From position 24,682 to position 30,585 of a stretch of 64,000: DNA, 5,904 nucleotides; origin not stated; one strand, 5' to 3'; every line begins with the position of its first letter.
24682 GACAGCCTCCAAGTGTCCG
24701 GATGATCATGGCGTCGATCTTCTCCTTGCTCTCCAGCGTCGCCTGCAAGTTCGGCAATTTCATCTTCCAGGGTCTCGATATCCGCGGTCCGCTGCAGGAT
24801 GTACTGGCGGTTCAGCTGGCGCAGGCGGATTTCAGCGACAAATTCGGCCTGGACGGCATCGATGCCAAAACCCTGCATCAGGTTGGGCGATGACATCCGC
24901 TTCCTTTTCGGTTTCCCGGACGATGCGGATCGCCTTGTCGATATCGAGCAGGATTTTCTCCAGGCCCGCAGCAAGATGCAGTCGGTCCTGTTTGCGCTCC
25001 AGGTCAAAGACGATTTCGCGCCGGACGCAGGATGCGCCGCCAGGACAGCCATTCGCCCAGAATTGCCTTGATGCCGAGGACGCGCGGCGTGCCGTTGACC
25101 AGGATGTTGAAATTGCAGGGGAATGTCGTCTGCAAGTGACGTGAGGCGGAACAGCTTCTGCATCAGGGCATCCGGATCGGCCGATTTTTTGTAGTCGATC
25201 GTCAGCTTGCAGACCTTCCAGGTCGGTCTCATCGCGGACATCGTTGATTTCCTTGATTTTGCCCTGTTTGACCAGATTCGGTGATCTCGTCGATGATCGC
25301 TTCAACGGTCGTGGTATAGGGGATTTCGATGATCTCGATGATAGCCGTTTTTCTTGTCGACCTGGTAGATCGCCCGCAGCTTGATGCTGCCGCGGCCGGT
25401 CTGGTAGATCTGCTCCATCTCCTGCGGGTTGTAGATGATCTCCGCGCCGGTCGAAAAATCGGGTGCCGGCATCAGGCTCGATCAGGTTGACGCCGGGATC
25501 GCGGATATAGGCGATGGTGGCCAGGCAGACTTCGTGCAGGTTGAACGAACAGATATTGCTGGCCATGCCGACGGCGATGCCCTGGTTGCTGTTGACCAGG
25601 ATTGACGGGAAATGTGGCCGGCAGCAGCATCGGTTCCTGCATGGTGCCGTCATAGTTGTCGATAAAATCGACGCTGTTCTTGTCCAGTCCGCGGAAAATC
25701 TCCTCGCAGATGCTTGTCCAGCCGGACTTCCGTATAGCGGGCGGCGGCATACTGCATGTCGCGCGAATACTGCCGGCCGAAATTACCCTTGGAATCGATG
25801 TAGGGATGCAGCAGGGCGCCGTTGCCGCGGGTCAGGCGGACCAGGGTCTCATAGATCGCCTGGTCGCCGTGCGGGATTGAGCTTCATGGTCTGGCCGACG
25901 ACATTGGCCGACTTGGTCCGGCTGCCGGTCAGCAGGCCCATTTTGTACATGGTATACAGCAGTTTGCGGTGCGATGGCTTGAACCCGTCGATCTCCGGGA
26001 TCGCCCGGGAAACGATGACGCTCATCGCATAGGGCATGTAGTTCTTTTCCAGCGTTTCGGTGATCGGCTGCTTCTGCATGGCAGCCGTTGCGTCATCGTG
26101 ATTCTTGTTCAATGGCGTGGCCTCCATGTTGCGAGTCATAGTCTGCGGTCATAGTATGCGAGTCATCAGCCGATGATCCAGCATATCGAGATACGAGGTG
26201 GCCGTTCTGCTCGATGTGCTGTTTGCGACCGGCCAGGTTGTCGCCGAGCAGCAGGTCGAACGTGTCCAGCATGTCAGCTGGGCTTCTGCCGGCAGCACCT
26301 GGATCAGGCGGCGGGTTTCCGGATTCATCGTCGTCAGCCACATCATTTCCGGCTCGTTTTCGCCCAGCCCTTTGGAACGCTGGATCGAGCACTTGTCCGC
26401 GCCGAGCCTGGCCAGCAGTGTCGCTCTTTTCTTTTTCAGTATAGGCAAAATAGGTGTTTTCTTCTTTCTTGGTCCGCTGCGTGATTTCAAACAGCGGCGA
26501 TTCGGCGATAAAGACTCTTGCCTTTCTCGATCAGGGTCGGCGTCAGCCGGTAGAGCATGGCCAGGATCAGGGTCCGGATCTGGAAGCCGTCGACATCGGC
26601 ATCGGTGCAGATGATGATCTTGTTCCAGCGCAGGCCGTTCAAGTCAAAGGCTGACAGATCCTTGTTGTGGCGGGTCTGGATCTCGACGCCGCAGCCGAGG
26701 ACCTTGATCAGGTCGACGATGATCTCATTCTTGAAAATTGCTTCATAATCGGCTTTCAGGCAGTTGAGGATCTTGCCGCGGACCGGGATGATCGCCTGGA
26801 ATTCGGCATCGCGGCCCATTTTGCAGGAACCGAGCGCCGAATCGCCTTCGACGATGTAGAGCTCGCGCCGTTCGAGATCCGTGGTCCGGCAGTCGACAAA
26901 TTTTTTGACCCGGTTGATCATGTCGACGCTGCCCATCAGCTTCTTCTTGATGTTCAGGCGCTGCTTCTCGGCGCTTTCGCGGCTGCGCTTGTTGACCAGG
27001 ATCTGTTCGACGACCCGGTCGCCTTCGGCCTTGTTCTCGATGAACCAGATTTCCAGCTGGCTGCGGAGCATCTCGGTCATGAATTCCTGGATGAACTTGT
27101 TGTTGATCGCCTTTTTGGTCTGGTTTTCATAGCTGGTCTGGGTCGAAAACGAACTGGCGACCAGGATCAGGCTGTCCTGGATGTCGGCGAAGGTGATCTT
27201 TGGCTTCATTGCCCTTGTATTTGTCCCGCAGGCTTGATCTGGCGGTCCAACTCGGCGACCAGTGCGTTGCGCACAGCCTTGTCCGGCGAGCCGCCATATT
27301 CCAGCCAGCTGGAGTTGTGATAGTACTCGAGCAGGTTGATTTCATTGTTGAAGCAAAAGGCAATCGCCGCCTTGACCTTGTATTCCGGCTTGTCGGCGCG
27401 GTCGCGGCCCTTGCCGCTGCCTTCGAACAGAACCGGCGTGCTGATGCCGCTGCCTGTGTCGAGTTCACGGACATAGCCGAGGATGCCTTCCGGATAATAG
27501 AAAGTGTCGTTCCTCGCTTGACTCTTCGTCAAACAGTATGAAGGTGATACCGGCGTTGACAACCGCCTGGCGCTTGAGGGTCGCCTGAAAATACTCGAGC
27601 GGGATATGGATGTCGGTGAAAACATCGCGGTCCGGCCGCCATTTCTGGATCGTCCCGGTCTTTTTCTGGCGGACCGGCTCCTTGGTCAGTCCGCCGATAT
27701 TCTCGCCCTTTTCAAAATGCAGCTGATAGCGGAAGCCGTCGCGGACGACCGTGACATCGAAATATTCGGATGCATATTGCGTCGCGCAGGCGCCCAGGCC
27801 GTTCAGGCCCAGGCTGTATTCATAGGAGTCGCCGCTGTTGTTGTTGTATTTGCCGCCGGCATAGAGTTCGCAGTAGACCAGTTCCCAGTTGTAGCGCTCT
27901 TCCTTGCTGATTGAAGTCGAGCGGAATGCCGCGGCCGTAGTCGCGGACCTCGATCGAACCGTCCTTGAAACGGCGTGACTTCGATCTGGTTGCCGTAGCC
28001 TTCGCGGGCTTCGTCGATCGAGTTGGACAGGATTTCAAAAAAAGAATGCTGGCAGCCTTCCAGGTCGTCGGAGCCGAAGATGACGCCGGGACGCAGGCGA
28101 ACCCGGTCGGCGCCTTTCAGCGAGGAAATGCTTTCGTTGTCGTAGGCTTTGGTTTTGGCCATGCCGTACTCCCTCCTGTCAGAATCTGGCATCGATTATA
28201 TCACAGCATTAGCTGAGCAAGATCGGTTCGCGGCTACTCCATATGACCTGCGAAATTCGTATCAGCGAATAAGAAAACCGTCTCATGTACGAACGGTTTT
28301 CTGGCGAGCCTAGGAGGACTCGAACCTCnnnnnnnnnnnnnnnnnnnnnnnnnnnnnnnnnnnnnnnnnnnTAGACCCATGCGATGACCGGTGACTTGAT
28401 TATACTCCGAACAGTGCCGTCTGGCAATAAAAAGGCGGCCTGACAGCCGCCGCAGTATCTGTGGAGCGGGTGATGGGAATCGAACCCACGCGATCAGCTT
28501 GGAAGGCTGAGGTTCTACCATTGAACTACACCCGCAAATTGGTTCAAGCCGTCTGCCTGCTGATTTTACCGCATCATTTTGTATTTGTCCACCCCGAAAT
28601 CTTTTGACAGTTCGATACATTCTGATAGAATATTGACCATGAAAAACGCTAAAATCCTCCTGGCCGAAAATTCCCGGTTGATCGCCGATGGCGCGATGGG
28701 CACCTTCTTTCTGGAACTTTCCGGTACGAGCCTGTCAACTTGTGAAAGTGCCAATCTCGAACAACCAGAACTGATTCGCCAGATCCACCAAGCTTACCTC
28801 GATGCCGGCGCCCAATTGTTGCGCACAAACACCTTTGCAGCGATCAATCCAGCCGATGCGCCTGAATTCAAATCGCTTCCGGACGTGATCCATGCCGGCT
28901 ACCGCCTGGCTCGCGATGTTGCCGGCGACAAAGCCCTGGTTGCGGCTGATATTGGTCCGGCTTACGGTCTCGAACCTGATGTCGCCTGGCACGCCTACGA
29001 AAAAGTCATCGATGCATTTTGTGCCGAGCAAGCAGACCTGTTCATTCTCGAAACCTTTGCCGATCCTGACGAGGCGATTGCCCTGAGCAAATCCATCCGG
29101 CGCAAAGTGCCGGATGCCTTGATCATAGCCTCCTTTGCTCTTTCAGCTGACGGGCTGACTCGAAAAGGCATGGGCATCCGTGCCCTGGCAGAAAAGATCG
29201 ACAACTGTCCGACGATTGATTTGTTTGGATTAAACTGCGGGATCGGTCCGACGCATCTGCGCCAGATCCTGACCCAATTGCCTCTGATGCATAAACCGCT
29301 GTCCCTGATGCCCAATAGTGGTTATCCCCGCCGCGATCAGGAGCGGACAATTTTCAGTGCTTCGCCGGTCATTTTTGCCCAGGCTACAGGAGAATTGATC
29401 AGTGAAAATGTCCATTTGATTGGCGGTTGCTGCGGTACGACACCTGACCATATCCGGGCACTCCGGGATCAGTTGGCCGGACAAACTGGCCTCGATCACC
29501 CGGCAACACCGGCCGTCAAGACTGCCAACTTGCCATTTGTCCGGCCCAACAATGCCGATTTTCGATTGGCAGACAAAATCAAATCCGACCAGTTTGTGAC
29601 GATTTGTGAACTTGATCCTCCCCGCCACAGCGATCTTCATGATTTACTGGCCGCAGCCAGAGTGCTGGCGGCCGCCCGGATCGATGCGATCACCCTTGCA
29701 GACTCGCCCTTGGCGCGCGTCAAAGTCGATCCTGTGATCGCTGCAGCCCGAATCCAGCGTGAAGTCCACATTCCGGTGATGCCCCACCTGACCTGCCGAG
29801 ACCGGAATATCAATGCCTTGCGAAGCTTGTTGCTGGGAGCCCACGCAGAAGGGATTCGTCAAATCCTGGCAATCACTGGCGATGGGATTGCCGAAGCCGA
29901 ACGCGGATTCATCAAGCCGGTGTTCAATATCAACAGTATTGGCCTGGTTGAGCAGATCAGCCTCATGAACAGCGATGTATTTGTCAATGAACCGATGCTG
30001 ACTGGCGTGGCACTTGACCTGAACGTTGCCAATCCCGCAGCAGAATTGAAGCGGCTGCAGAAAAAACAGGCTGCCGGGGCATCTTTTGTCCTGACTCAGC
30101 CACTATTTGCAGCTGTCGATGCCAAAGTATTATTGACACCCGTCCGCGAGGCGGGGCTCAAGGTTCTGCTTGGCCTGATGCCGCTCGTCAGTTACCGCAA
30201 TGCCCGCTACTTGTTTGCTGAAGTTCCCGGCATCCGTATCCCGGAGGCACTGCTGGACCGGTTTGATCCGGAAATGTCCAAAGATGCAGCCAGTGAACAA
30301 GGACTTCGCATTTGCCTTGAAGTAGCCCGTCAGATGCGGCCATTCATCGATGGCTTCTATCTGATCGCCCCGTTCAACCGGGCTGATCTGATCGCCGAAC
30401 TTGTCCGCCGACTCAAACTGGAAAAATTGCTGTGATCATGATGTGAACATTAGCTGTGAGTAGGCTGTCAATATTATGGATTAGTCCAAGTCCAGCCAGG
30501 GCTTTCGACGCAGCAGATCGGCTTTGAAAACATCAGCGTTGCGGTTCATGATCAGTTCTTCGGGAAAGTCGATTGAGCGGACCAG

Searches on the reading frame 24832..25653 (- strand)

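Call 70: search_protein_families(library=pfam, proteins=[window:24832-25653:-], max_evalue=0.001)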
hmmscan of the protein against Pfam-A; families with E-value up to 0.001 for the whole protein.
window:24832-25653:- (273 aa): 1 family
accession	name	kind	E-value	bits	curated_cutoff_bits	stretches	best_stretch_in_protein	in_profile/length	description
PF00521.26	DNA_topoisoIV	-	3.1e-18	66.3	31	1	13-252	130-365/432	DNA gyrase/topoisomerase IV, subunit A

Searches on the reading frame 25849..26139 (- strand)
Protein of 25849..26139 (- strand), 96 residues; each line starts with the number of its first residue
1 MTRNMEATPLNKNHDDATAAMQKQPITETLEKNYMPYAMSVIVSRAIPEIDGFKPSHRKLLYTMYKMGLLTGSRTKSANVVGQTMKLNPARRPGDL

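Call 70: search_protein_families(library=pfam, proteins=[window:25849-26139:-], max_evalue=0.001)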
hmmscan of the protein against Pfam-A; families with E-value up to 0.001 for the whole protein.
window:25849-26139:- (96 aa): 1 family
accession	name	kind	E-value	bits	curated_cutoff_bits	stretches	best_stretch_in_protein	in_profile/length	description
PF00521.26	DNA_topoisoIV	-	3.7e-12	46.3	31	1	45-89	1-47/432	DNA gyrase/topoisomerase IV, subunit A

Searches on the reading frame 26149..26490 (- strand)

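Call 70: search_protein_families(library=pfam, proteins=[window:26149-26490:-], max_evalue=0.001)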
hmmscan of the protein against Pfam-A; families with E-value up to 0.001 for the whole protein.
window:26149-26490:- (113 aa): 1 family
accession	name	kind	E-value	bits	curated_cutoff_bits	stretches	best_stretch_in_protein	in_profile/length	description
PF00986.26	DNA_gyraseB_C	-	6.2e-15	55.5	29.8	1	32-70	2-40/63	DNA gyrase B subunit, carboxyl terminus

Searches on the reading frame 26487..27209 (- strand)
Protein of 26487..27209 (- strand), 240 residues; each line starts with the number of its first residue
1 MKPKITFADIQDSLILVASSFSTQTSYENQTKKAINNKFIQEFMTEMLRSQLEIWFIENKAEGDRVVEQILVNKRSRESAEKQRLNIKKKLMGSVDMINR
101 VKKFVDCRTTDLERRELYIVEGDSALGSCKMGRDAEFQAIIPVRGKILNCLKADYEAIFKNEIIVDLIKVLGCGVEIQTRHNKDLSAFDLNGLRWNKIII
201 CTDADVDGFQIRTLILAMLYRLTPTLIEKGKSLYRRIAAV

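Call 70: search_protein_families(library=pfam, proteins=[window:26487-27209:-], max_evalue=0.001)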
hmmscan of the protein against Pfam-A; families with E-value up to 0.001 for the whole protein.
window:26487-27209:- (240 aa): 2 families
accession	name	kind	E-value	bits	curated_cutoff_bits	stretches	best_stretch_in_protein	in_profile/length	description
PF01751.28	Toprim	-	2.5e-16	60.1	23.1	1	116-224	1-85/96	Toprim domain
PF00204.31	DNA_gyraseB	-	5.4e-16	59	27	1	3-84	90-171/173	DNA gyrase B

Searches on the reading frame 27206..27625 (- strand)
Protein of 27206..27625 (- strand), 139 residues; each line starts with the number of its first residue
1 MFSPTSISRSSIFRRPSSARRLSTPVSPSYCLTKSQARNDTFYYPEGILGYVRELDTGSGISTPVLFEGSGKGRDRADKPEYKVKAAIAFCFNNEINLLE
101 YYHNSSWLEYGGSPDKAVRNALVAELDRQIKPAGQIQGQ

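Call 70: search_protein_families(library=pfam, proteins=[window:27206-27625:-], max_evalue=0.001)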
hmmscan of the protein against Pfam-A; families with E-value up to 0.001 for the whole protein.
window:27206-27625:- (139 aa): 1 family
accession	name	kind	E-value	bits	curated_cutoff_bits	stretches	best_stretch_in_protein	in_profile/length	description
PF00204.31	DNA_gyraseB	-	6.9e-05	22.8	27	1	47-133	1-82/173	DNA gyrase B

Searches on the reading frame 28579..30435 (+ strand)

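Call 35: search_protein_families(library=pfam, proteins=[window:28579-30435:+], max_evalue=0.001)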
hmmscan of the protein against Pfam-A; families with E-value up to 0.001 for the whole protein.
window:28579-30435:+ (618 aa): 2 families
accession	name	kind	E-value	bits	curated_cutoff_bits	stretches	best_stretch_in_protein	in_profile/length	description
PF02574.22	S-methyl_trans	-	2.2e-49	169.3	22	1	34-298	1-282/283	Homocysteine S-methyltransferase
PF02219.23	MTHFR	-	2.6e-28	99.7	24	1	331-612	3-286/287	Methylenetetrahydrofolate reductase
